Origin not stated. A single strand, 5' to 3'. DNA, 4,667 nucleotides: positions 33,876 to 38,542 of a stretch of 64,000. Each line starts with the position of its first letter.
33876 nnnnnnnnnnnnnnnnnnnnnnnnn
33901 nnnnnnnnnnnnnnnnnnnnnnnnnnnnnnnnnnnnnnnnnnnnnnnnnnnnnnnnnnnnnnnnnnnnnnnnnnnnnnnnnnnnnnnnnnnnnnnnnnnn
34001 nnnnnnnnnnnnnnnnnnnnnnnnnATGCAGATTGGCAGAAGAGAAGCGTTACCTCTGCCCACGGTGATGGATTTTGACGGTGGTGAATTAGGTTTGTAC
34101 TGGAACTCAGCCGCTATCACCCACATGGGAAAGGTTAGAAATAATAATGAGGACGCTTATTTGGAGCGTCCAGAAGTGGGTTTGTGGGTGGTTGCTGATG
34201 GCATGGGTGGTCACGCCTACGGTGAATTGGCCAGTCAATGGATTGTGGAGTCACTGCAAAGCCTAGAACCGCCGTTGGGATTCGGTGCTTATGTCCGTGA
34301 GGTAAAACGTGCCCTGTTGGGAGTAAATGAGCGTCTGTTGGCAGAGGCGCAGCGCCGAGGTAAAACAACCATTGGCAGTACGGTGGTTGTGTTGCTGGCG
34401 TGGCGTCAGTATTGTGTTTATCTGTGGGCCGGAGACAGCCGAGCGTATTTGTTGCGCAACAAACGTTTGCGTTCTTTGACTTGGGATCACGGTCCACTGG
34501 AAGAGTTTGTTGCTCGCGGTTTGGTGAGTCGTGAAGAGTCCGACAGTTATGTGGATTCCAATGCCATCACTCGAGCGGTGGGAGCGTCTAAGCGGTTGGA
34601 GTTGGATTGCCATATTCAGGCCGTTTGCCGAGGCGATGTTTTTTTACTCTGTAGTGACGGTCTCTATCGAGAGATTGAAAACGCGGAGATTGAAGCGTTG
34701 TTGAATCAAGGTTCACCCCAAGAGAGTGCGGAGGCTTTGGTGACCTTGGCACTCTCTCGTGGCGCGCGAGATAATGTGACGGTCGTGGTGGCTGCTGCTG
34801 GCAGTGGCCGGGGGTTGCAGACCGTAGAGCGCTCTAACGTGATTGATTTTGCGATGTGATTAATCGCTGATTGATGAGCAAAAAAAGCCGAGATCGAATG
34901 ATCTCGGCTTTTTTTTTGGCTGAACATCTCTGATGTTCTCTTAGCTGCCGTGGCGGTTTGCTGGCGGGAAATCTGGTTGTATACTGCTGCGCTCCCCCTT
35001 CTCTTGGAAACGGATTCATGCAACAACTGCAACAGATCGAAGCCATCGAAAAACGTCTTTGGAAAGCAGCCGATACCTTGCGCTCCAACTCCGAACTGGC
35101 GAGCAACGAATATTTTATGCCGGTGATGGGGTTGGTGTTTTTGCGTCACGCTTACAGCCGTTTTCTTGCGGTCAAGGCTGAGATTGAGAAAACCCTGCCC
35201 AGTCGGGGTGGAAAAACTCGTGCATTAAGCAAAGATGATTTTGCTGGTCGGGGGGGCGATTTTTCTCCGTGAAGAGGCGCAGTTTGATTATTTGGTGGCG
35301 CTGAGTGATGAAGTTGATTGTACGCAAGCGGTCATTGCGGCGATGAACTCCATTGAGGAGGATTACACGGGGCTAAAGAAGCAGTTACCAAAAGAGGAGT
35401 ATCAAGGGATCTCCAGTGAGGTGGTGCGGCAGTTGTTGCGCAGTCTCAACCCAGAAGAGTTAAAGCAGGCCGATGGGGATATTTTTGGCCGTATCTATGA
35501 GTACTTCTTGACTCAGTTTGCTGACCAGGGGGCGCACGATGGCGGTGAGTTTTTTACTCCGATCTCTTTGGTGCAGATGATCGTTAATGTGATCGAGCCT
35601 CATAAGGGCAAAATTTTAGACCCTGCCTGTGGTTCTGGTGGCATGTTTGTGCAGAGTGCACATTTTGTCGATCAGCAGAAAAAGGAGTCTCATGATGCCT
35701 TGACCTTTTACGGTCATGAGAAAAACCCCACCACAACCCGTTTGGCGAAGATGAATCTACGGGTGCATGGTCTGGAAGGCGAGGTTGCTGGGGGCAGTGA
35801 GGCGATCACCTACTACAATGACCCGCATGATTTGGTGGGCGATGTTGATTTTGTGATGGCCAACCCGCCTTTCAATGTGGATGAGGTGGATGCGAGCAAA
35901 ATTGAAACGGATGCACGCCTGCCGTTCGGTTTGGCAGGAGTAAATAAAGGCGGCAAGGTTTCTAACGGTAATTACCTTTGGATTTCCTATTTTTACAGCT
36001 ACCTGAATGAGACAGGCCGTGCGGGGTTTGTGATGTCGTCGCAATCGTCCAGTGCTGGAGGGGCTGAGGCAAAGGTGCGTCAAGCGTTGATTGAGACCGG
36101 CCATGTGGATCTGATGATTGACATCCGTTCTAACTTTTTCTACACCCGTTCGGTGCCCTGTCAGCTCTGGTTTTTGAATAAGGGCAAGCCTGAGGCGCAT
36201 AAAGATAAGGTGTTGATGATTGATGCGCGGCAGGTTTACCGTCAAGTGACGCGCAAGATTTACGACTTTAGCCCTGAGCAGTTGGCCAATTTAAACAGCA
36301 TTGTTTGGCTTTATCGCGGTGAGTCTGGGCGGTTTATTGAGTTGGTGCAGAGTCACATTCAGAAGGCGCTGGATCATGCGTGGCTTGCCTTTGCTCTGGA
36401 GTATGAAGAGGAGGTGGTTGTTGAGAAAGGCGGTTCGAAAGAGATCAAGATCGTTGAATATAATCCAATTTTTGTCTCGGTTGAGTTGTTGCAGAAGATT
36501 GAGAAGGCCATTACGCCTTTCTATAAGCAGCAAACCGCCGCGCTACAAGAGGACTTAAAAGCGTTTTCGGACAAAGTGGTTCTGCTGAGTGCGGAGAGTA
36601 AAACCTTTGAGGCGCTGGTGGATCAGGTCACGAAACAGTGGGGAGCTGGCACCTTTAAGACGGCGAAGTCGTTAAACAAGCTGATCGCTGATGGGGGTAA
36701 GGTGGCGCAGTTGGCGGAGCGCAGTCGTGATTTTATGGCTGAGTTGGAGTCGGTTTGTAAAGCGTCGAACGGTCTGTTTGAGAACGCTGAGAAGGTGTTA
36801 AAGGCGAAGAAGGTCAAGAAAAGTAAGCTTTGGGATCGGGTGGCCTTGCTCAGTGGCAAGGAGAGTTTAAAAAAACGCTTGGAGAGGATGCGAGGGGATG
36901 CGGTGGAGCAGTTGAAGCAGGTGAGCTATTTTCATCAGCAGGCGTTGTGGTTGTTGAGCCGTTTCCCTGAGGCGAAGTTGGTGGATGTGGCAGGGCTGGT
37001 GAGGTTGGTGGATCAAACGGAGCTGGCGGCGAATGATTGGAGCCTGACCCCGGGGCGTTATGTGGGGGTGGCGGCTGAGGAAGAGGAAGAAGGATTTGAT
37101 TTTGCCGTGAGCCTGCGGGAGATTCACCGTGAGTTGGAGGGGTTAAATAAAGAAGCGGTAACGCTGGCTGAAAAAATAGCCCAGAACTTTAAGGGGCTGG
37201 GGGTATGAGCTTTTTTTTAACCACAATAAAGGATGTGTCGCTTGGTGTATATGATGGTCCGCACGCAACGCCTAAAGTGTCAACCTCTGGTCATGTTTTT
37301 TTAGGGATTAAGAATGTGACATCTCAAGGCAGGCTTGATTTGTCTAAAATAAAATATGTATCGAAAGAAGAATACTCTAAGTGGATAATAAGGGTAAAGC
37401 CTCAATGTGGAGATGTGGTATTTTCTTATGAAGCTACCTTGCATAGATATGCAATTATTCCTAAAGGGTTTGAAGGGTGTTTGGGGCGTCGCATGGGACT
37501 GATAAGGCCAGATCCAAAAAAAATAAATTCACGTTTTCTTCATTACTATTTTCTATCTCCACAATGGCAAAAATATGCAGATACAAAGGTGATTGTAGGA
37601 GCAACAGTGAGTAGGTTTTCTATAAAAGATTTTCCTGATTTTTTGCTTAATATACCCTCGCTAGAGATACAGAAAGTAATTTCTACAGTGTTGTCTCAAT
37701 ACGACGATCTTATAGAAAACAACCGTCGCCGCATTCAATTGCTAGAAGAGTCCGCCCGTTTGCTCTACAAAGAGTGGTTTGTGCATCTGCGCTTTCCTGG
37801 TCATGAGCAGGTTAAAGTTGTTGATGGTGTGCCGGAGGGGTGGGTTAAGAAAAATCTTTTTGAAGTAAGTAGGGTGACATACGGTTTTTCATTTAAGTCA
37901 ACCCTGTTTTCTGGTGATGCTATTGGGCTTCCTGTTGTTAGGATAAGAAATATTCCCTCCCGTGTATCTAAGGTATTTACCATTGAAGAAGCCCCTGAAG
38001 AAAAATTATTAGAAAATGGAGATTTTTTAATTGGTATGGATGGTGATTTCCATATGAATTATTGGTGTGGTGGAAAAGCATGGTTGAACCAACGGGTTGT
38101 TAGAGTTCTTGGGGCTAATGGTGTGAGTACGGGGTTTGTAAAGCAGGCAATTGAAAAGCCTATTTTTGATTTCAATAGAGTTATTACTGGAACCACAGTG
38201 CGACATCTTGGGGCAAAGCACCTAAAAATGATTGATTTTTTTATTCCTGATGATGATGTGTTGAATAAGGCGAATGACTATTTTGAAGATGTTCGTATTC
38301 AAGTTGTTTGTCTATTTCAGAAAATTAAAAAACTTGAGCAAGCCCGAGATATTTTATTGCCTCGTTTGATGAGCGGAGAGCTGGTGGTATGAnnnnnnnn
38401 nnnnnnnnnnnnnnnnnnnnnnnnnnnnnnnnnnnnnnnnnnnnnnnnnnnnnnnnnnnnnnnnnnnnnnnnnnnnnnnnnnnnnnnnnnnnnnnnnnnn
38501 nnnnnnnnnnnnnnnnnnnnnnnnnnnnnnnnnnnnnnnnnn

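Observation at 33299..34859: Orphan tagF-pppA pair with no type VI secretion genes, placed directly upstream of a type I R-M locus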

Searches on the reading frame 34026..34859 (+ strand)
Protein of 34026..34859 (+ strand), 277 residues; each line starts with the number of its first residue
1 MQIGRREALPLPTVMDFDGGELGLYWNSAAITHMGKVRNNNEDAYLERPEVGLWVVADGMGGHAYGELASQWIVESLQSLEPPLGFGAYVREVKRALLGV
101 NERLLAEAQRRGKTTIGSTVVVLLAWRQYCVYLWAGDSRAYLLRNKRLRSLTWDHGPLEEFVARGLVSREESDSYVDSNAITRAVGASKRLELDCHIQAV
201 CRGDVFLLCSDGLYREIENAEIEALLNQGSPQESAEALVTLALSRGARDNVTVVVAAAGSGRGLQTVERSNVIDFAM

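Call 3: search_protein_families(library=pfam, proteins=[window:34068-34859:+], max_evalue=0.01)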
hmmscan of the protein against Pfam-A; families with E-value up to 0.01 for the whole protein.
window:34068-34859:+ (263 aa): 3 families
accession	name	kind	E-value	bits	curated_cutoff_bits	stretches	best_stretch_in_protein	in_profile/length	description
PF00481.26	PP2C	-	3e-10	40.6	20.3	1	32-237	29-255/255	Protein phosphatase 2C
PF13672.11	PP2C_2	-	4.5e-10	39.9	24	1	24-207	9-182/209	Protein phosphatase 2C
PF07228.17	SpoIIE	-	0.00063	20.2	25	1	168-242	102-189/192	Stage II sporulation protein E (SpoIIE)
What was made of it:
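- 34026..34859 (+): pppA/tagG-type PP2C Ser/Thr phosphatase (277 aa from ATG 34026, or 263 aa from ATG 34068); overlaps tagF by 53 or 11 nt. PP2C and PP2C_2 above their cut-offs (call 3).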

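Call 4: search_protein_families(library=ncbifam, proteins=[window:34068-34859:+], max_evalue=0.01)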
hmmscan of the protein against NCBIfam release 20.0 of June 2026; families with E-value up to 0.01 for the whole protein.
window:34068-34859:+ (263 aa): 3 families
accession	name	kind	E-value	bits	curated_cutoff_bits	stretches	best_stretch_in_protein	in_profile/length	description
NF033484.1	Stp1_PP2C_phos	equivalog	1.2e-55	188.6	230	1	18-242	2-231/232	Stp1/IreP family PP2C-type Ser/Thr phosphatase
NF011149.0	PRK14559.1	equivalog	3.6e-20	72.3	374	1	24-241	384-628/642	serine/threonine phosphatase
TIGR02865.1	spore_II_E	equivalog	0.0042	15.2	490.8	1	168-242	676-761/764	stage II sporulation protein E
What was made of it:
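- On Stp1/IreP PP2C (NCBIfam NF033484 equivalog): 188.6 bits against a cut-off of 230 (call 4).
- Closest known: Generic bacterial Stp1/PstP PP2C phosphatases paired with Hanks kinases. Same: The NCBIfam Stp1/IreP model matches at E=1.2e-55 (call 4).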

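Call 12: list_cluster_members(proteins=[window:34068-34859:+, window:38389-41481:+, window:37205-38392:+, window:31826-33028:+, window:47455-49326:+, window:44789-46018:+, window:12630-14558:-, window:59941-62325:-, window:53787-55064:+, window:130-1434:-])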
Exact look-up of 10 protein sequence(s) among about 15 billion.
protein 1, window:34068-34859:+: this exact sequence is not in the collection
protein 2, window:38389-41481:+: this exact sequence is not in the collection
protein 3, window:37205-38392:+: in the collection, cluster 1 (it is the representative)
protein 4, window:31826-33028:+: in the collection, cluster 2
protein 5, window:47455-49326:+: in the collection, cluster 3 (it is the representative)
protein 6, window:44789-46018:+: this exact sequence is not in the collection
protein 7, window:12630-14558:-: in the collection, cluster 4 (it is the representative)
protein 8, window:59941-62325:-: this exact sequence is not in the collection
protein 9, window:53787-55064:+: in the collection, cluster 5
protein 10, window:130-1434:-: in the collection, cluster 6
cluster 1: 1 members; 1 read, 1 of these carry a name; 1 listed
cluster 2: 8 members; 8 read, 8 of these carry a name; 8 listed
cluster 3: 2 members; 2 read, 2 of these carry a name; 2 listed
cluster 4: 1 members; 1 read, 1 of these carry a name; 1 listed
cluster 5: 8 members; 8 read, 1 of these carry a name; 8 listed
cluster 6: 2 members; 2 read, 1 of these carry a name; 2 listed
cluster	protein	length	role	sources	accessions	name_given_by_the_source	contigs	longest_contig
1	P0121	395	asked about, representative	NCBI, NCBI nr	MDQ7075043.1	MAG: restriction endonuclease subunit S [Gammaproteobacteria bacterium] | restriction endonuclease subunit S [Gammaproteobacteria bacterium]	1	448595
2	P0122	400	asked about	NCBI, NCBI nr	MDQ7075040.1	MAG: transposase [Gammaproteobacteria bacterium] | transposase [Gammaproteobacteria bacterium]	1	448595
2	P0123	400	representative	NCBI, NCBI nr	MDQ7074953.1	MAG: transposase [Gammaproteobacteria bacterium] | transposase [Gammaproteobacteria bacterium]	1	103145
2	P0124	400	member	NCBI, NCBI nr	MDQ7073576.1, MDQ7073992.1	MAG: transposase [Gammaproteobacteria bacterium] | transposase [Gammaproteobacteria bacterium]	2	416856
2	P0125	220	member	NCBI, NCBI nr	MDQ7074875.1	MAG: transposase [Gammaproteobacteria bacterium] | transposase [Gammaproteobacteria bacterium]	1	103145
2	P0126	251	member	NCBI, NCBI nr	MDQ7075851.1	MAG: transposase [Gammaproteobacteria bacterium] | transposase [Gammaproteobacteria bacterium]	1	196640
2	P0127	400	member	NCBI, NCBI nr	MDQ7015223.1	MAG: transposase [Gammaproteobacteria bacterium] | transposase [Gammaproteobacteria bacterium]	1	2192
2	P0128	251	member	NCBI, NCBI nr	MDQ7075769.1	MAG: transposase [Gammaproteobacteria bacterium] | transposase [Gammaproteobacteria bacterium]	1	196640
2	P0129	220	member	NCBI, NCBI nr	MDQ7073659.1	MAG: transposase [Gammaproteobacteria bacterium] | transposase [Gammaproteobacteria bacterium]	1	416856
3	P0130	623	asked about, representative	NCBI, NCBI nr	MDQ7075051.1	MAG: Fe-S protein assembly chaperone HscA [Gammaproteobacteria bacterium] | Fe-S protein assembly chaperone HscA [Gammaproteobacteria bacterium]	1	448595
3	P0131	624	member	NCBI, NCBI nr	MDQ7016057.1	MAG: Fe-S protein assembly chaperone HscA [Gammaproteobacteria bacterium] | Fe-S protein assembly chaperone HscA [Gammaproteobacteria bacterium]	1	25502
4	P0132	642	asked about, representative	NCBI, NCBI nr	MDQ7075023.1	MAG: hypothetical protein Q9O24_07700 [Gammaproteobacteria bacterium] | hypothetical protein [Gammaproteobacteria bacterium]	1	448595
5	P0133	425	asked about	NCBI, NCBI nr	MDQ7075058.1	MAG: histidine--tRNA ligase [Gammaproteobacteria bacterium] | histidine--tRNA ligase [Gammaproteobacteria bacterium]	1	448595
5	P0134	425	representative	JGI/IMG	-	-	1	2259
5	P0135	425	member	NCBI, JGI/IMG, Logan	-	-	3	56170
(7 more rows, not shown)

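Call 13: find_encoding_contigs(protein=P0121, flank=10000, max_places=3)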
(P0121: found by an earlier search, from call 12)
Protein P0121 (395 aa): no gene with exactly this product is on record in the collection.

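Call 25: search_protein_families(library=padloc, proteins=[window:34068-34859:+], max_evalue=0.01)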
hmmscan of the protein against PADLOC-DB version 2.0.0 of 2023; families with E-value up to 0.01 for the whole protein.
window:34068-34859:+ (263 aa): 1 family
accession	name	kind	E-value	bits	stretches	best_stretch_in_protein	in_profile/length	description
PDLC04518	PDC-M21C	-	9.2e-09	32.9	1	16-221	7-208/243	-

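Call 38: search_solved_structures(query=window:34068-34859:+, max_evalue=0.00001, show_alignments=1)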
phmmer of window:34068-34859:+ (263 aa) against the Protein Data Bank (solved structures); distinct sequences matched with E-value up to 0.00001: 45.
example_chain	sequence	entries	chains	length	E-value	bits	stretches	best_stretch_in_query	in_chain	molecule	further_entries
6jkv_A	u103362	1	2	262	1.4e-55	191.9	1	11-243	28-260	PppA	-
5iti_A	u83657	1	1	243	3.1e-29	105.5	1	11-242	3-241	Protein serin-threonin phosphatase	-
2j82_A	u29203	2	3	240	6.9e-29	104.4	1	15-242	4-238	PROTEIN SERINE-THREONINE PHOSPHATASE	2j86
5f1m_A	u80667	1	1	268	1.1e-28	103.8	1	7-244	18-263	Phosphorylated protein phosphatase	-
6ihu_A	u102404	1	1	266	1.8e-28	103.1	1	12-244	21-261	Phosphorylated protein phosphatase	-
6ihv_A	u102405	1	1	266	2.4e-28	102.6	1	12-244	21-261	Phosphorylated protein phosphatase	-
6ihw_A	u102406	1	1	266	2.4e-28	102.6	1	12-244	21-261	Phosphorylated protein phosphatase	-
6ihr_A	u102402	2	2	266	3.4e-28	102.1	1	12-244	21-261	Phosphorylated protein phosphatase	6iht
6ihs_A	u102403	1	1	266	3.4e-28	102.1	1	12-244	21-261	Phosphorylated protein phosphatase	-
6ihl_A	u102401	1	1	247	4.9e-28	101.6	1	17-244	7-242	Phosphorylated protein phosphatase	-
1txo_A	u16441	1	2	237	6.8e-28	101.1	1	14-242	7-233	Putative Bacterial Enzyme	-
2y09_A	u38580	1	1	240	7e-28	101.1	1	15-242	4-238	PROTEIN SERIN-THREONIN PHOSPHATASE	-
2cm1_A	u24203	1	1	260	7.5e-28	101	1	13-242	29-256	SERINE THREONINE PROTEIN PHOSPHATASE PSTP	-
5d2u_A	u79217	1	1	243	7.7e-28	101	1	11-242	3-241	Protein serin-threonin phosphatase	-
2xzv_A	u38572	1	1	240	9.2e-28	100.7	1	15-242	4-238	PROTEIN SERIN-THREONIN PHOSPHATASE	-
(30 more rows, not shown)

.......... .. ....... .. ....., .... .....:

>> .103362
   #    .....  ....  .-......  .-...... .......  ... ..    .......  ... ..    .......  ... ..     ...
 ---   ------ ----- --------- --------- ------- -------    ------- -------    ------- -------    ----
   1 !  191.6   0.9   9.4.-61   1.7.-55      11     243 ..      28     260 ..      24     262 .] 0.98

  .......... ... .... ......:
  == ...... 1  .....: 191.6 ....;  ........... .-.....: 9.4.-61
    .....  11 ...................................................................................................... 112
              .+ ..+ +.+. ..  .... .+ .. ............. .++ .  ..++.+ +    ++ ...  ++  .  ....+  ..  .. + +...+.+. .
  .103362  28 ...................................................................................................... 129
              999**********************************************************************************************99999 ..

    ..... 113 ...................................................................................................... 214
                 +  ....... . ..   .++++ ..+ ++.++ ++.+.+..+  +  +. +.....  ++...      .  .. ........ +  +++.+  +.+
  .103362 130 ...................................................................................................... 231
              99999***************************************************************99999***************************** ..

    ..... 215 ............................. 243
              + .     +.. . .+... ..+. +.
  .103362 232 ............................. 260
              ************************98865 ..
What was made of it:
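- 34026..34859 (+): Best solved relative is P. aeruginosa PppA 6JKV at E=1.4e-55 (call 38).
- On PppA/TagG (T6SS PP2C phosphatase): ED, DGMGGH, GDSR, SDGL and DN motifs align with 6JKV (call 38). 6JKV at E=1.4e-55, against ~1e-28 for Stp1, PstP and PphA (call 38).
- Closest known: Generic bacterial Stp1/PstP PP2C phosphatases paired with Hanks kinases. Different: The protein is much closer to T6SS PppA than to Stp1/PstP (call 38).
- Checked: PP2C gene: PF00481 and PF13672 are above their cut-offs (call 3), and the best PDB match is 6JKV 'PppA' at 1.4e-55, against ~1e-28 for generic Stp1/PstP phosphatases (call 38).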

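Call 39: list_cluster_members(proteins=[P0001, window:34026-34859:+, L006:1451-2215:+, L006:2163-2993:+, window:10023-11261:-])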
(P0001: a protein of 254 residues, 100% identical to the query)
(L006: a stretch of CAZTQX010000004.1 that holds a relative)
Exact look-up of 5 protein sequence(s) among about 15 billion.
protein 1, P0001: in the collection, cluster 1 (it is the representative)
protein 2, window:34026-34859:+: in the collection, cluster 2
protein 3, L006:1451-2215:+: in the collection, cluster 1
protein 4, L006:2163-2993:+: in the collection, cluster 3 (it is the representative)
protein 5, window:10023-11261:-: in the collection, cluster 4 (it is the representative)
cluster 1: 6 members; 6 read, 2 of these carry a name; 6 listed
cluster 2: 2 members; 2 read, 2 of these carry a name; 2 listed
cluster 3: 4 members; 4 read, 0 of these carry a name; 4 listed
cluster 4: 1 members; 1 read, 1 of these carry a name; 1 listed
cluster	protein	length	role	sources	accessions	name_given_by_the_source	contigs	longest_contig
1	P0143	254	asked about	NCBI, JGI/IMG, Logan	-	-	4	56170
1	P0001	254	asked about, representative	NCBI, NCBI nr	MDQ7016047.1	MAG: type VI secretion system-associated protein TagF [Gammaproteobacteria bacterium] | type VI secretion system-associated protein TagF [Gammaproteobacteria bacterium]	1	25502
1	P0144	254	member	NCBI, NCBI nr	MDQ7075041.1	MAG: type VI secretion system-associated protein TagF [Gammaproteobacteria bacterium] | type VI secretion system-associated protein TagF [Gammaproteobacteria bacterium]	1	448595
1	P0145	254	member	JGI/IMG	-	-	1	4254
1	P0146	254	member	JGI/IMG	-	-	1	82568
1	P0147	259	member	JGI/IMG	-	-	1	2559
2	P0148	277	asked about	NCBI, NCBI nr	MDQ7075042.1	MAG: protein phosphatase 2C domain-containing protein [Gammaproteobacteria bacterium] | protein phosphatase 2C domain-containing protein [Gammaproteobacteria bacterium]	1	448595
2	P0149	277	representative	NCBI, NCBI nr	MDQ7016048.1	MAG: protein phosphatase 2C domain-containing protein [Gammaproteobacteria bacterium] | protein phosphatase 2C domain-containing protein [Gammaproteobacteria bacterium]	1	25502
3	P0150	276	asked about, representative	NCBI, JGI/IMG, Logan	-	-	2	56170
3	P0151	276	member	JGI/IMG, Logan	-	-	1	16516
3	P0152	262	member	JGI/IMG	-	-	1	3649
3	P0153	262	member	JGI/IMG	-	-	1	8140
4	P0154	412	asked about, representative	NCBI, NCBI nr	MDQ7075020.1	MAG: serine/threonine-protein kinase [Gammaproteobacteria bacterium] | serine/threonine-protein kinase [Gammaproteobacteria bacterium]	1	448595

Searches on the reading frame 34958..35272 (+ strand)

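Call 3: search_protein_families(library=pfam, proteins=[window:34958-35272:+], max_evalue=0.01)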
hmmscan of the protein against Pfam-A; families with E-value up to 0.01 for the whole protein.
window:34958-35272:+ (104 aa): 1 family
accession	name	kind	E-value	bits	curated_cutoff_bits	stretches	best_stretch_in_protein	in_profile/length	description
PF12161.14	HsdM_N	-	1e-07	33.1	24.5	1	30-83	1-49/135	HsdM N-terminal domain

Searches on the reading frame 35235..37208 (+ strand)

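Call 3: search_protein_families(library=pfam, proteins=[window:35235-37208:+], max_evalue=0.01)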
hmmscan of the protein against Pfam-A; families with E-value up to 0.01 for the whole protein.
window:35235-37208:+ (657 aa): 3 families
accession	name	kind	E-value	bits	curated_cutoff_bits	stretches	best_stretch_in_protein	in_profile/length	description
PF02384.22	N6_Mtase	-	1.3e-75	255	20.4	1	80-357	2-272/311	N-6 DNA Methylase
PF01170.24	UPF0020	-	1.2e-05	25.5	22.3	1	125-213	30-131/197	RMKL-like, methyltransferase domain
PF05175.20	MTS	-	0.00033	20.8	23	1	115-220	22-115/170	Methyltransferase small domain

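Call 25: search_protein_families(library=padloc, proteins=[window:35235-37208:+], max_evalue=0.01)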
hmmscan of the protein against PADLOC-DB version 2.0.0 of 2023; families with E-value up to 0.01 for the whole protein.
window:35235-37208:+ (657 aa): 30 families (the best 25 are shown)
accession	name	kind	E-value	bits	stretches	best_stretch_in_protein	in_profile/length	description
PDLC03035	MTase_I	-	2.4e-232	771.1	1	7-657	79-653/653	Type I methyltransferase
PDLC03019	MTase_I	-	2.1e-71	239.5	2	9-363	72-425/932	Type I methyltransferase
PDLC03240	MTase_II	-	2.1e-60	203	2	9-343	85-414/511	Type II methyltransferase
PDLC03022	MTase_I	-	4.1e-42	142.5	1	45-339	129-426/857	Type I methyltransferase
PDLC03031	MTase_I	-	7.6e-41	138.2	1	8-350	81-446/834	Type I methyltransferase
PDLC03026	MTase_I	-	3e-37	126.9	1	61-355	100-395/487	Type I methyltransferase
PDLC03027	MTase_I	-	3.5e-37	126.3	1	67-336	121-386/810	Type I methyltransferase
PDLC03021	MTase_I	-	4.5e-35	119.4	1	59-320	120-381/491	Type I methyltransferase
PDLC03029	MTase_I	-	1.7e-31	107.4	1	60-486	135-558/661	Type I methyltransferase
PDLC03032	MTase_I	-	2.7e-29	99.9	1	7-339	51-391/1001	Type I methyltransferase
PDLC04134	mad2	-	1.3e-27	94.8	1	49-340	219-468/492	mads_2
PDLC03038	MTase_I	-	2.1e-27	93.4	1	78-333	145-397/896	Type I methyltransferase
PDLC03039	MTase_I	-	4.1e-26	89.3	1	76-333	141-395/708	Type I methyltransferase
PDLC03033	MTase_I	-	2.9e-23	80.6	1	68-339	166-440/541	Type I methyltransferase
PDLC03025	MTase_I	-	5.4e-23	79.5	1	80-319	140-374/569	Type I methyltransferase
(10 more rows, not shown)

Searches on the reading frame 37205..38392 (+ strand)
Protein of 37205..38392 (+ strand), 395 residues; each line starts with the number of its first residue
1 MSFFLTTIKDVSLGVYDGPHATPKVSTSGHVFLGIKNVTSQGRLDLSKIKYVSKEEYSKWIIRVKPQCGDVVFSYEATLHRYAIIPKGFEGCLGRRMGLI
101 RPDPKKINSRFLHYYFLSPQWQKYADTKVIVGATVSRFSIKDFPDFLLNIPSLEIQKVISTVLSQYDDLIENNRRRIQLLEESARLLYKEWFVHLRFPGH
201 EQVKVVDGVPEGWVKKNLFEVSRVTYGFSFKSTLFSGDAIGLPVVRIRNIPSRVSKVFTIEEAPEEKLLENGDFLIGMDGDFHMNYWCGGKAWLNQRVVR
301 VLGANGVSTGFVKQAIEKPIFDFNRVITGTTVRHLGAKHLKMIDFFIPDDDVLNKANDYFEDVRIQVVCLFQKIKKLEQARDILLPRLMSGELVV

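Call 25: search_protein_families(library=padloc, proteins=[window:37205-38392:+], max_evalue=0.01)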
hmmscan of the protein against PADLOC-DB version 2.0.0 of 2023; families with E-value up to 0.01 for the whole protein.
window:37205-38392:+ (395 aa): 99 families (the best 25 are shown)
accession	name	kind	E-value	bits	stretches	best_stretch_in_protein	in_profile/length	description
PDLC03182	Specificity_I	-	2e-72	242.7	2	5-313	6-320/440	Type I specificity subunit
PDLC03092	Specificity_I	-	2.7e-59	199.5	1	21-395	20-397/397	Type I specificity subunit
PDLC03066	Specificity_I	-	2e-57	192.9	1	81-394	99-433/441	Type I specificity subunit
PDLC03068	Specificity_I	-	2.3e-56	189.7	1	19-393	21-395/403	Type I specificity subunit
PDLC03163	Specificity_I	-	2.9e-53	179.5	1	6-393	7-418/434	Type I specificity subunit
PDLC03086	Specificity_I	-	9.5e-53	177.7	2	14-194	22-201/458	Type I specificity subunit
PDLC03172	Specificity_I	-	5.4e-43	145.6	1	40-395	44-421/431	Type I specificity subunit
PDLC03089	Specificity_I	-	1.2e-42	144.6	2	25-193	29-195/446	Type I specificity subunit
PDLC03099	Specificity_I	-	2.4e-41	140.2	1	48-393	31-390/405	Type I specificity subunit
PDLC03135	Specificity_I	-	5.3e-39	132.4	1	106-394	92-393/595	Type I specificity subunit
PDLC03168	Specificity_I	-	2.4e-38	130.8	2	6-193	8-192/459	Type I specificity subunit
PDLC03154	Specificity_I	-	1.5e-36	124.8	1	22-394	23-394/406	Type I specificity subunit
PDLC03189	Specificity_I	-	1.9e-33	114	2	209-394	6-198/459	Type I specificity subunit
PDLC03107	Specificity_I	-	1.4e-32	111.2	2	213-349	3-145/392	Type I specificity subunit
PDLC03164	Specificity_I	-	1.9e-31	107.8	1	98-393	99-394/409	Type I specificity subunit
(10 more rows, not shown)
